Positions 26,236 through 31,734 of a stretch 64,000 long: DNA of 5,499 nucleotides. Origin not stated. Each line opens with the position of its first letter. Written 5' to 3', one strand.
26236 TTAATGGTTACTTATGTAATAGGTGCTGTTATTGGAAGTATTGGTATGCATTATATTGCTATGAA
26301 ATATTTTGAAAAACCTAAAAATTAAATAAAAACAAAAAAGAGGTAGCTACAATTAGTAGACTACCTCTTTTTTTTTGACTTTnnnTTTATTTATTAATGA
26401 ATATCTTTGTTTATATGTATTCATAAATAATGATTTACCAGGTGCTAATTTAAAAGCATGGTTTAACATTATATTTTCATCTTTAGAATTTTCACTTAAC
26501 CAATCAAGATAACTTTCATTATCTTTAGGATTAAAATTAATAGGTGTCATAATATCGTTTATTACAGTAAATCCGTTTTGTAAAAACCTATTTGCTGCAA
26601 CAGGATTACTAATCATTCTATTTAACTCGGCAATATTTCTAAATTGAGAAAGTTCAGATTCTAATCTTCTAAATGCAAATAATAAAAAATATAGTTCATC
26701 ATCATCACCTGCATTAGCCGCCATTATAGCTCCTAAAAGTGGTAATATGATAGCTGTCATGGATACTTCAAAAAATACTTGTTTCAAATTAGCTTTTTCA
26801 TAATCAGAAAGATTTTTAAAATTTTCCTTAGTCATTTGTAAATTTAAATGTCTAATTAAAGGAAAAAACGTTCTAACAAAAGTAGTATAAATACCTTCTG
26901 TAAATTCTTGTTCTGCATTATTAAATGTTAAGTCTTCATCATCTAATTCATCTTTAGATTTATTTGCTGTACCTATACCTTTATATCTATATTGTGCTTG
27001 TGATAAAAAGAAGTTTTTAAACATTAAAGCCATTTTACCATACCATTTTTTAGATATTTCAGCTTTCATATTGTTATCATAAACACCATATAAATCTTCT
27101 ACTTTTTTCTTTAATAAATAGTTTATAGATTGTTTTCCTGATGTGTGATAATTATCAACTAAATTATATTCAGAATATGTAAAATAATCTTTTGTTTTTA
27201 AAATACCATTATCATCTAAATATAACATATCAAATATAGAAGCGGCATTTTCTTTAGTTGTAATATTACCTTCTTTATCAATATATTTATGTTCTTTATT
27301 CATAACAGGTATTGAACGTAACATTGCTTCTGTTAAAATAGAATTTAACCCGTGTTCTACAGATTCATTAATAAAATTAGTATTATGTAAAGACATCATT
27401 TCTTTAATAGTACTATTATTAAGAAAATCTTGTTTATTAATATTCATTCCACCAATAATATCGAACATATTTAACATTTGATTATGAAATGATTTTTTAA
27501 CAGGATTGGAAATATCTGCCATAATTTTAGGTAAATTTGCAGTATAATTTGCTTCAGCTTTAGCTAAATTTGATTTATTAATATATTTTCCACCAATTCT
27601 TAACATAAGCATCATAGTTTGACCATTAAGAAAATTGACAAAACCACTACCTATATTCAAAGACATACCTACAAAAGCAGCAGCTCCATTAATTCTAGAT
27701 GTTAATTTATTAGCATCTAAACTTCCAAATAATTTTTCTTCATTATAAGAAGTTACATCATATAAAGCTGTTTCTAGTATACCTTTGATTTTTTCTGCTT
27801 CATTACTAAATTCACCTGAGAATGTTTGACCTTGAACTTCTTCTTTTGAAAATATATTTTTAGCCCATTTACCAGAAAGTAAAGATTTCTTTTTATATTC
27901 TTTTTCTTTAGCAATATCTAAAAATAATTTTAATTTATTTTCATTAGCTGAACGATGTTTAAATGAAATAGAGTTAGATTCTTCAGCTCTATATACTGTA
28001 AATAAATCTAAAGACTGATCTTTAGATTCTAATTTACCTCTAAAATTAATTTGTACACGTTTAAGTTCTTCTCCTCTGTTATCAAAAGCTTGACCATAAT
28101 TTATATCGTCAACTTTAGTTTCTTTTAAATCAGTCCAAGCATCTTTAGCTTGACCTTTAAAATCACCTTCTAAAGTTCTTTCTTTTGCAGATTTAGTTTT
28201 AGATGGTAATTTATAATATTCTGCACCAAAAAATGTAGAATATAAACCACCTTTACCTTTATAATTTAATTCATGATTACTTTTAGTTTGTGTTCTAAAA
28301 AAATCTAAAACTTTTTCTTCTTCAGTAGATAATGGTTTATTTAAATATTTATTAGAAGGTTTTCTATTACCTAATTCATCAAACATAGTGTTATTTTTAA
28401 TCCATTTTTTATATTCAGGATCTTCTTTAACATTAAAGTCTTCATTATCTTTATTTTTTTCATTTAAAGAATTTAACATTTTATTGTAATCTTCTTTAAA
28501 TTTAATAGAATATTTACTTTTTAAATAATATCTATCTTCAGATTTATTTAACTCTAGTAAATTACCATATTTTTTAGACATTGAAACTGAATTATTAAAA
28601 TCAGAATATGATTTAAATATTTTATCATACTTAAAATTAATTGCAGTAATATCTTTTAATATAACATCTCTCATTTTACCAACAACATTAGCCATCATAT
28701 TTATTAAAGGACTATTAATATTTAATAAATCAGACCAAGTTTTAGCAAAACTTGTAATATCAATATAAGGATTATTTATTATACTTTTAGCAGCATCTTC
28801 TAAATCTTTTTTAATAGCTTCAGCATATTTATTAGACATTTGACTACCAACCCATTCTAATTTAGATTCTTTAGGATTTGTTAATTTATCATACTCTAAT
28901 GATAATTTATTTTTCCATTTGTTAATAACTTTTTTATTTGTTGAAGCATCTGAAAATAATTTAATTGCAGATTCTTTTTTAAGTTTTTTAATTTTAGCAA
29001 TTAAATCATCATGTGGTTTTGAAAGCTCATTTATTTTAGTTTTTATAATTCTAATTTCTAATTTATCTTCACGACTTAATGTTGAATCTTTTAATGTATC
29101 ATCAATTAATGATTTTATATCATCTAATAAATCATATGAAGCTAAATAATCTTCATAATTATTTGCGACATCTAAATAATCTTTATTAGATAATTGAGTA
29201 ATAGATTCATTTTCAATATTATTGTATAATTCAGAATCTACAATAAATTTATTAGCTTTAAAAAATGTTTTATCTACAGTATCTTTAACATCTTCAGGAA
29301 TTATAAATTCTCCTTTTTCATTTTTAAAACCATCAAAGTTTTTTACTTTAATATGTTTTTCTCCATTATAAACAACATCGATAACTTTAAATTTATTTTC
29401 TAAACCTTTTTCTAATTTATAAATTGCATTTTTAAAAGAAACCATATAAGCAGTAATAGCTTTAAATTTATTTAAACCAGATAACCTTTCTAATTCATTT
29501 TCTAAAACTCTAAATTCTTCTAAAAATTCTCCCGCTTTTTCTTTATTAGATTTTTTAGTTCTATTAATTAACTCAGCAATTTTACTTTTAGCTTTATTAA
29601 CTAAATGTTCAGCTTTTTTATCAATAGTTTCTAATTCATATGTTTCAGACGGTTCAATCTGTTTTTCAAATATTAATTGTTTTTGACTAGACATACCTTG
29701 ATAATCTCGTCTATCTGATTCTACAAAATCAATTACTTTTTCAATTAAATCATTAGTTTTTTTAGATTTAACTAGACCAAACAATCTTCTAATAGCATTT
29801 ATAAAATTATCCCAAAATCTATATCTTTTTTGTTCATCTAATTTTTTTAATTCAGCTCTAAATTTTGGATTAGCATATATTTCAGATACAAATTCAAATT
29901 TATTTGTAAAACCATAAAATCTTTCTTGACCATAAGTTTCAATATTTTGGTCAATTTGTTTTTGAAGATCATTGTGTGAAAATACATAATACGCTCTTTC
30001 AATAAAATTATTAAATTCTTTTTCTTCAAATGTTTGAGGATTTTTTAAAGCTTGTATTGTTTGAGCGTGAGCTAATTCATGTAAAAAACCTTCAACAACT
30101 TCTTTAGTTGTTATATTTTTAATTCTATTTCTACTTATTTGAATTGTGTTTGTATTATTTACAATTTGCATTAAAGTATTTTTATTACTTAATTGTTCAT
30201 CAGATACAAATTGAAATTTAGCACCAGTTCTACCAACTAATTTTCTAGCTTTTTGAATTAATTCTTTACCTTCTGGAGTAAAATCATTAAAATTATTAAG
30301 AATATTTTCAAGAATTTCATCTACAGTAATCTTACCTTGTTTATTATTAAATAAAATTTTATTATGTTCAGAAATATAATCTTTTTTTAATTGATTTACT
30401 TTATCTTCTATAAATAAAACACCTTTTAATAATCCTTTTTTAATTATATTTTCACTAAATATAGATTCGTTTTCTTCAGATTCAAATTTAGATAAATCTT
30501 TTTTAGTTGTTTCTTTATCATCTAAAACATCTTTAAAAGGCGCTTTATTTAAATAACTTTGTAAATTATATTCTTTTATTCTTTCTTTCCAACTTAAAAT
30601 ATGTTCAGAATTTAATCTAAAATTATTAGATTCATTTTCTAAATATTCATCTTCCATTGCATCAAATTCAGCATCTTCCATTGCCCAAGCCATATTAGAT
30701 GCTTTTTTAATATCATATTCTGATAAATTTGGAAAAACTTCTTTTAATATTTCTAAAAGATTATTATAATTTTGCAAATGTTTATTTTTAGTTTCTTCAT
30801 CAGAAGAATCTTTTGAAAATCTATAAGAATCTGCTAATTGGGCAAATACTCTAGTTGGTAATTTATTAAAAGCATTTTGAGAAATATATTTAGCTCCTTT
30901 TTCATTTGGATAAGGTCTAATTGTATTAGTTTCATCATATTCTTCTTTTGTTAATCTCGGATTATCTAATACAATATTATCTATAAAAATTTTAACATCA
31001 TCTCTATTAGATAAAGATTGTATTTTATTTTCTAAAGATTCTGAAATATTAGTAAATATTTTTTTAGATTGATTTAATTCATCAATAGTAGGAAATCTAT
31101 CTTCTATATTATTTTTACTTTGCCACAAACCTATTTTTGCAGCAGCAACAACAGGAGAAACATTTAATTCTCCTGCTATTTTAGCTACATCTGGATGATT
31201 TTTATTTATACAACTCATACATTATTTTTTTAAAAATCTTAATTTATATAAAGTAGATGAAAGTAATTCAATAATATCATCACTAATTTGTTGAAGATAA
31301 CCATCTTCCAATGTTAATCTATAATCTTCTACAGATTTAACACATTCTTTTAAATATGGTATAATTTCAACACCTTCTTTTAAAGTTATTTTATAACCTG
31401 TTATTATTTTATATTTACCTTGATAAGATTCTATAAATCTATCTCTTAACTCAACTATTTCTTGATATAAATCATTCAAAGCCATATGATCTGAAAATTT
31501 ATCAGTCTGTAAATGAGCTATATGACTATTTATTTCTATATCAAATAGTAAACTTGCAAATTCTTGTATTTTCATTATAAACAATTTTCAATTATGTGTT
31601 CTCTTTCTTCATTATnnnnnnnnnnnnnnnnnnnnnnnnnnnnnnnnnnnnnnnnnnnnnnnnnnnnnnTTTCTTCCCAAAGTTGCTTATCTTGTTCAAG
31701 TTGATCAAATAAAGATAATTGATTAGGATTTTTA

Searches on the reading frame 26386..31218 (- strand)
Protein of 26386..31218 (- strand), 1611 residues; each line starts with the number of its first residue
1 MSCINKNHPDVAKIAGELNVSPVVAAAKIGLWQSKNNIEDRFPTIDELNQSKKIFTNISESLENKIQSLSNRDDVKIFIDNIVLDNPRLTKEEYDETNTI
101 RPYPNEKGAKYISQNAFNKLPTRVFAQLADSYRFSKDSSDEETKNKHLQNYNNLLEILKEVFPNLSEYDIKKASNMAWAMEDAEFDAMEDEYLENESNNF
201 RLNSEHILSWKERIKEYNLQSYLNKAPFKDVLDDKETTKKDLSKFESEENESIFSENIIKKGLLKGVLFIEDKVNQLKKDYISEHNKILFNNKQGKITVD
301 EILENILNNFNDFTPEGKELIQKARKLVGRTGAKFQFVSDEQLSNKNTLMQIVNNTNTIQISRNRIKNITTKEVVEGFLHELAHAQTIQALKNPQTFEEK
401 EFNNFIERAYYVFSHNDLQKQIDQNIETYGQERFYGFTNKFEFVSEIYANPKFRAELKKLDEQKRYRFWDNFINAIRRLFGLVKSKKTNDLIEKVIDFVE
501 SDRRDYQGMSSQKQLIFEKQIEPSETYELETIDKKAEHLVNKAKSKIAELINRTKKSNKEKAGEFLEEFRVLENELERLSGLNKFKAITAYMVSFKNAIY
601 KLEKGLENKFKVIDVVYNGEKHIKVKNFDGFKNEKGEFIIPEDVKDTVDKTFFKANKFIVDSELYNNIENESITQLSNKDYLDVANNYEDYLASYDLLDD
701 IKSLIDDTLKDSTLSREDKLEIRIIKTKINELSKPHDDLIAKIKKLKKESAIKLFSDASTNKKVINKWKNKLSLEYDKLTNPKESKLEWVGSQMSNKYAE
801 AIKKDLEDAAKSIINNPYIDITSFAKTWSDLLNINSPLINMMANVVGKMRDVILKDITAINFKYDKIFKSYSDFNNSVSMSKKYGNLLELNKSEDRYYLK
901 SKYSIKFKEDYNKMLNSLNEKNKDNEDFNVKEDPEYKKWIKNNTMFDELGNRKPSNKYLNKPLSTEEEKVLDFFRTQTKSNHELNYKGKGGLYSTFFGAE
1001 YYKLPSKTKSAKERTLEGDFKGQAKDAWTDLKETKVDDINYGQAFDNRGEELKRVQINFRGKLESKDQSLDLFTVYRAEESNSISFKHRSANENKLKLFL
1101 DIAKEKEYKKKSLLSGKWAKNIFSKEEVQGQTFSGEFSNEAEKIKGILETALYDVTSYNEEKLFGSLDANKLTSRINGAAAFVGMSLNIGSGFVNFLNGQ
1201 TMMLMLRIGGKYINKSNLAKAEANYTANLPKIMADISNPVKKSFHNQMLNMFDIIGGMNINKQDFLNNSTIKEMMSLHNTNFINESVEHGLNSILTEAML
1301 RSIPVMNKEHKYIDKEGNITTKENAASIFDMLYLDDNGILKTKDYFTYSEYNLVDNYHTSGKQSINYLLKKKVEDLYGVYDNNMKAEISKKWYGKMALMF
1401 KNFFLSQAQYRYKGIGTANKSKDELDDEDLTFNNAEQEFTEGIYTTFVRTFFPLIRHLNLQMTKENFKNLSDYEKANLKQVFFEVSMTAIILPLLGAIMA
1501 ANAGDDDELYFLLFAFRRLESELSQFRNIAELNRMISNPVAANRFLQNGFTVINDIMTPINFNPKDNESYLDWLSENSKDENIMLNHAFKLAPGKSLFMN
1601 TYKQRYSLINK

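Call 7: search_protein_families(library=pfam, proteins=[window:26386-31218:-], max_evalue=0.1)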
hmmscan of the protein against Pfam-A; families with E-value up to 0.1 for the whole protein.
window:26386-31218:- (1611 aa): 2 families
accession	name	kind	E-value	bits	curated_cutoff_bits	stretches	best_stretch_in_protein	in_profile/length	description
PF10263.15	SprT-like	-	0.0058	16.9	25.6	1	336-407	22-93/108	SprT-like family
PF02845.22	CUE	-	0.015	15.4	21.1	1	151-172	1-22/42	CUE domain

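Call 32: search_protein_families(library=phrogs, proteins=[window:26386-31218:-], max_evalue=0.001)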
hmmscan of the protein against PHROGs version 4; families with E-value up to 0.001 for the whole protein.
window:26386-31218:- (1611 aa): 0 families

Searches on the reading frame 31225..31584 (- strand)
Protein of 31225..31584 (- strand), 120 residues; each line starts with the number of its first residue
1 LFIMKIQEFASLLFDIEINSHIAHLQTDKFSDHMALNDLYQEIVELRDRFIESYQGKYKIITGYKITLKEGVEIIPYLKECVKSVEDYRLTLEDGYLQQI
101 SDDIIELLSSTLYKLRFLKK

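Call 32: search_protein_families(library=phrogs, proteins=[window:31225-31584:-], max_evalue=0.001)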
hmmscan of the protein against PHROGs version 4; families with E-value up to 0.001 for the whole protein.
window:31225-31584:- (120 aa): 1 family
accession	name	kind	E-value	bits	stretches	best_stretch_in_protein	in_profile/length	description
phrog_858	-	transcription regulation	1.6e-21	78.1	1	5-118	14-128/129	starvation-inducible transcriptional regulator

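Call 43: search_protein_families(library=pfam, proteins=[window:31225-31584:-], max_evalue=0.001)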
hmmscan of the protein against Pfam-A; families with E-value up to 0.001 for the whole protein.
window:31225-31584:- (120 aa): 1 family
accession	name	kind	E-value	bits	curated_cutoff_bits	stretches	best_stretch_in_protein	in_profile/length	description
PF19174.5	DUF5856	-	1.2e-19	71.5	34.6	1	24-115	1-94/94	Family of unknown function (DUF5856)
